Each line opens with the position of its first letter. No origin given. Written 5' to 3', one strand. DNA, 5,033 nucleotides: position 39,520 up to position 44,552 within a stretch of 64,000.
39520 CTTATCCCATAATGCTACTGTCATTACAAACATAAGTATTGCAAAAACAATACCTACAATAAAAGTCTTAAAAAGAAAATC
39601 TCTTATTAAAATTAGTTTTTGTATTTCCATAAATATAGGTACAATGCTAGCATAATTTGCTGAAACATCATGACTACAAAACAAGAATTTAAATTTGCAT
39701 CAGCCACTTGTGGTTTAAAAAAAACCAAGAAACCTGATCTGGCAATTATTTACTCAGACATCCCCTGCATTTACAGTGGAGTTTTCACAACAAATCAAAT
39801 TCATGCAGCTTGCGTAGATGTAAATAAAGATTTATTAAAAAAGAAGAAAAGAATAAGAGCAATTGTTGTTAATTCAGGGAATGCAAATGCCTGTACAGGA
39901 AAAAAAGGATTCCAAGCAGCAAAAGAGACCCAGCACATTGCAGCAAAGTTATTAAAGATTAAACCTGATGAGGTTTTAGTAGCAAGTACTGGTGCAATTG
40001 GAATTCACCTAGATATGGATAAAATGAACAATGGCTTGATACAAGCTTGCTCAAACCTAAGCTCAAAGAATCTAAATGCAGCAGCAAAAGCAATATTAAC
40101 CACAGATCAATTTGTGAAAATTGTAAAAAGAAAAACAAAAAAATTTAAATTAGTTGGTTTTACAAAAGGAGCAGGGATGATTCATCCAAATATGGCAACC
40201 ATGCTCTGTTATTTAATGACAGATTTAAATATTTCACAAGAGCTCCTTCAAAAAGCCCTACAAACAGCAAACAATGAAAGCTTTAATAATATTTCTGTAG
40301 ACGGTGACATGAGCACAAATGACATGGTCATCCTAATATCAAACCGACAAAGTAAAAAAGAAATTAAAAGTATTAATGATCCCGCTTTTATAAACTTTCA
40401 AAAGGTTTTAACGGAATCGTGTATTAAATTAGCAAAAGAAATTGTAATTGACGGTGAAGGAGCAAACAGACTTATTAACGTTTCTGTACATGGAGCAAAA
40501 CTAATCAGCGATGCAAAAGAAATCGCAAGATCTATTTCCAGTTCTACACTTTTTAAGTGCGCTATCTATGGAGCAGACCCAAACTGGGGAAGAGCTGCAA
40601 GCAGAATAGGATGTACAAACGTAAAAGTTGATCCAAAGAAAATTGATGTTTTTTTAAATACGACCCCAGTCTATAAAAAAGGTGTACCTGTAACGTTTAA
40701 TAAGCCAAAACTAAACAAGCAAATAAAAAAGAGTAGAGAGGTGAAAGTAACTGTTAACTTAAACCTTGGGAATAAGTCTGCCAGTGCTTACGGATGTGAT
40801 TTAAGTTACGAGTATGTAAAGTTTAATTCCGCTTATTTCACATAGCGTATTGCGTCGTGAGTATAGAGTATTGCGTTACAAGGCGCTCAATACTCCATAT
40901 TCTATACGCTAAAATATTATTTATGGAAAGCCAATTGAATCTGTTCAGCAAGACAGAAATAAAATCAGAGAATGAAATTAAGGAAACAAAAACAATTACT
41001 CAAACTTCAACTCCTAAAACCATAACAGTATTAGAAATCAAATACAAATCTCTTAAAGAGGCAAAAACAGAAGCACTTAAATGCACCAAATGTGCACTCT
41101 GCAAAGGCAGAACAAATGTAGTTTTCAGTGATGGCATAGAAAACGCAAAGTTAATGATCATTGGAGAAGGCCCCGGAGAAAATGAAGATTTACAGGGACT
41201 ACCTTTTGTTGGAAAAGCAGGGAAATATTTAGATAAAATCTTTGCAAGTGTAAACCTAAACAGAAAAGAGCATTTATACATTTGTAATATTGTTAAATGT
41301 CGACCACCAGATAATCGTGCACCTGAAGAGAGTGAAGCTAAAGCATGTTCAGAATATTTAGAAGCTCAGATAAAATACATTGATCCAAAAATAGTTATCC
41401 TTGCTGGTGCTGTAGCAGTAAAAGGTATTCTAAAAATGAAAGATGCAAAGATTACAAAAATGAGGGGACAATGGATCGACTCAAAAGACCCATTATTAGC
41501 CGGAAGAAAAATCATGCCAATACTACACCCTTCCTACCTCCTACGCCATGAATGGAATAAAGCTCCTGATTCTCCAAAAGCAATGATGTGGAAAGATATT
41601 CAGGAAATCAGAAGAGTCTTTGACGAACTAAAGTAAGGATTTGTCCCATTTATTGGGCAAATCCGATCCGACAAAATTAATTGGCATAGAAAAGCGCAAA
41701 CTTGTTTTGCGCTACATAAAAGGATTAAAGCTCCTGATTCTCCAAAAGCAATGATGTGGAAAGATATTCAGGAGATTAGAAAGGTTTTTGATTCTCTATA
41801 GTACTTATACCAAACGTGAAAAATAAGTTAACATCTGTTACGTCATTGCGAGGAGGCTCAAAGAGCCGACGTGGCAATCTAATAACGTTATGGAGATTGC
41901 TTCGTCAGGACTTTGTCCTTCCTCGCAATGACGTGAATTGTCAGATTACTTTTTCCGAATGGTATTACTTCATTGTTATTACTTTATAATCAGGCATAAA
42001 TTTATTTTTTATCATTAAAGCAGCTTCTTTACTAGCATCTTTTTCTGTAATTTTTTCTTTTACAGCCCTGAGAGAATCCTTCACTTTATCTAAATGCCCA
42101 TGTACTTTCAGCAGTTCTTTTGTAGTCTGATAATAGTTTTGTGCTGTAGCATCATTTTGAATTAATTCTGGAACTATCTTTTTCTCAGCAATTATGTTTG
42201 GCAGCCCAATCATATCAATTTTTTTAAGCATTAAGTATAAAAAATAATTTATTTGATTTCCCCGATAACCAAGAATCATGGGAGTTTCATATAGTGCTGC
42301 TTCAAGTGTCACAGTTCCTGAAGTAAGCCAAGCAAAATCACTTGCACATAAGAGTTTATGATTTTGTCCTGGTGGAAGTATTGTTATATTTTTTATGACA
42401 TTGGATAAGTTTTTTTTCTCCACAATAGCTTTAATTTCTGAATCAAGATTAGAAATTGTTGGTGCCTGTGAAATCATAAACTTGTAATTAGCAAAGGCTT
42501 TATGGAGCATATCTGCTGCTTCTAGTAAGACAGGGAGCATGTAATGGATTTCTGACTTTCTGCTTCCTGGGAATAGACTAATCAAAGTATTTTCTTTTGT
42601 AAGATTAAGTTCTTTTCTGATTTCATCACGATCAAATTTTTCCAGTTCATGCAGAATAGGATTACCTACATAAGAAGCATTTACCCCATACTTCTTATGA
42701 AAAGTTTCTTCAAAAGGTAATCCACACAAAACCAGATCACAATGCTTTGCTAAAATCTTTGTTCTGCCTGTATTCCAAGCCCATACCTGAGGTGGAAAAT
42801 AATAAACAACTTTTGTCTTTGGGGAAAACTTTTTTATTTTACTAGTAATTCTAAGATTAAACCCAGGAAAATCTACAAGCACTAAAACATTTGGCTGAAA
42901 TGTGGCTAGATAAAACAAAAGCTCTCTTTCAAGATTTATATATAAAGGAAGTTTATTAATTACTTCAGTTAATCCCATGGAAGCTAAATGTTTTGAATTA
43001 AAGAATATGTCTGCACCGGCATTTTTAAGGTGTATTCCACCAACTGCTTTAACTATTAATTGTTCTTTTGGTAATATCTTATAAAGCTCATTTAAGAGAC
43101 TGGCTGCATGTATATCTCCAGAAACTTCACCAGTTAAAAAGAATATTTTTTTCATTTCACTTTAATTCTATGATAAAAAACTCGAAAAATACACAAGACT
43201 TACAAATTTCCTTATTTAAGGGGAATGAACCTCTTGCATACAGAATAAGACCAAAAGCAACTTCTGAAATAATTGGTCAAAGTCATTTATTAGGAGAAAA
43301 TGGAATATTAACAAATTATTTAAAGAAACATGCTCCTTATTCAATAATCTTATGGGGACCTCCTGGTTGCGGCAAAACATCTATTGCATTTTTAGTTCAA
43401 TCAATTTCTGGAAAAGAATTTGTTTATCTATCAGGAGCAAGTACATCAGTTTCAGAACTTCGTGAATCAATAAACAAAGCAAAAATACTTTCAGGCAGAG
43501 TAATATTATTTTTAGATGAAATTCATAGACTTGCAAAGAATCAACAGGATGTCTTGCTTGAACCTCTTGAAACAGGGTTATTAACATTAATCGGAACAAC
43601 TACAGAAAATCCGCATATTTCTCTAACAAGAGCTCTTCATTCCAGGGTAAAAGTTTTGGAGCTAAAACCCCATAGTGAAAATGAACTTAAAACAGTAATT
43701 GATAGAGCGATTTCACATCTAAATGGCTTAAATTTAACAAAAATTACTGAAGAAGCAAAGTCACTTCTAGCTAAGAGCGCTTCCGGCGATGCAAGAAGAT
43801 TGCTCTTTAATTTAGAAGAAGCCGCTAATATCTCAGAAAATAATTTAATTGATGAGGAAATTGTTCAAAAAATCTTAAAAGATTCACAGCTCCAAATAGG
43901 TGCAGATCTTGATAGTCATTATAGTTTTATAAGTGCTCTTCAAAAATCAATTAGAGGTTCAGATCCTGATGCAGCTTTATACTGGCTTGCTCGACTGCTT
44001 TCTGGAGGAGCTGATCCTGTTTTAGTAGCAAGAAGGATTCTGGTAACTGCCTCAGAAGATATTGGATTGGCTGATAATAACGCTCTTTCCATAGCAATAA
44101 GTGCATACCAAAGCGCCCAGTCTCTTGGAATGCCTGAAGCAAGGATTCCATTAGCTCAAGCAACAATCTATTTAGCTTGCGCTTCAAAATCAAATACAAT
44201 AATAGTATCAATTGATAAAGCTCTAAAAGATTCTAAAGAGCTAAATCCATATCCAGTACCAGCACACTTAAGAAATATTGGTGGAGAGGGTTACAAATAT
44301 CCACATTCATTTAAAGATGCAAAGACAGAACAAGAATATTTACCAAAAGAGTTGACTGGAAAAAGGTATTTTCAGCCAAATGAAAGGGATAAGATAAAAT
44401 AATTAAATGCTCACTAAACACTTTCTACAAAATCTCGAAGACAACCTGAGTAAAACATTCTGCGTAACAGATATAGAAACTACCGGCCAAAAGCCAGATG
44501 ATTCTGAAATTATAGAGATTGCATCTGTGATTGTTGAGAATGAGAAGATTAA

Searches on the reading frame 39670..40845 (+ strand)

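Call 84: search_protein_families(library=pfam, proteins=[window:39670-40845:+], max_evalue=0.00001)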
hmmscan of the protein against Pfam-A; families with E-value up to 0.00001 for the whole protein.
window:39670-40845:+ (391 aa): 1 family
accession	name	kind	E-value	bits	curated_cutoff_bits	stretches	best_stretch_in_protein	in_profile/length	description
PF01960.23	ArgJ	-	1.6e-138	462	32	1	9-391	2-377/377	ArgJ family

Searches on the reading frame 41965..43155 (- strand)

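Call 84: search_protein_families(library=pfam, proteins=[window:41965-43155:-], max_evalue=0.00001)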
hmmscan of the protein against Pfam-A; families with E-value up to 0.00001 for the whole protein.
window:41965-43155:- (396 aa): 1 family
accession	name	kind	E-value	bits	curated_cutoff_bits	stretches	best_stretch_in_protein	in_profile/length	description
PF02684.21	LpxB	-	7.3e-89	298.7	22.6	1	4-379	1-369/374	Lipid-A-disaccharide synthetase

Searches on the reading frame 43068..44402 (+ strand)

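Call 84: search_protein_families(library=pfam, proteins=[window:43068-44402:+], max_evalue=0.00001)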
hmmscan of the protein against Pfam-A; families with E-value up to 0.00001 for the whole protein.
window:43068-44402:+ (444 aa): 6 families
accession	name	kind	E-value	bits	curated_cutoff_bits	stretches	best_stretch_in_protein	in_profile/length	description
PF12002.13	MgsA_C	-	2.9e-54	183.9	27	1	297-441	1-154/167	MgsA AAA+ ATPase C terminal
PF16193.11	AAA_assoc_2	-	3.4e-16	59.7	34.3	1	224-296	5-81/81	AAA C-terminal domain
PF00004.35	AAA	-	6.8e-14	52.9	21.2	1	93-195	1-124/131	ATPase family associated with various cellular activities (AAA)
PF05496.18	RuvB_N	-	1.1e-11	45.2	27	1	60-175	1-116/159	Holliday junction DNA helicase RuvB P-loop domain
PF07728.20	AAA_5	-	2.7e-07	31.1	22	1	93-179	2-102/139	AAA domain (dynein-related subfamily)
PF01078.27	Mg_chelatase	-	5.1e-06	26.5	20.3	0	143-175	106-138/207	Magnesium chelatase, subunit ChlI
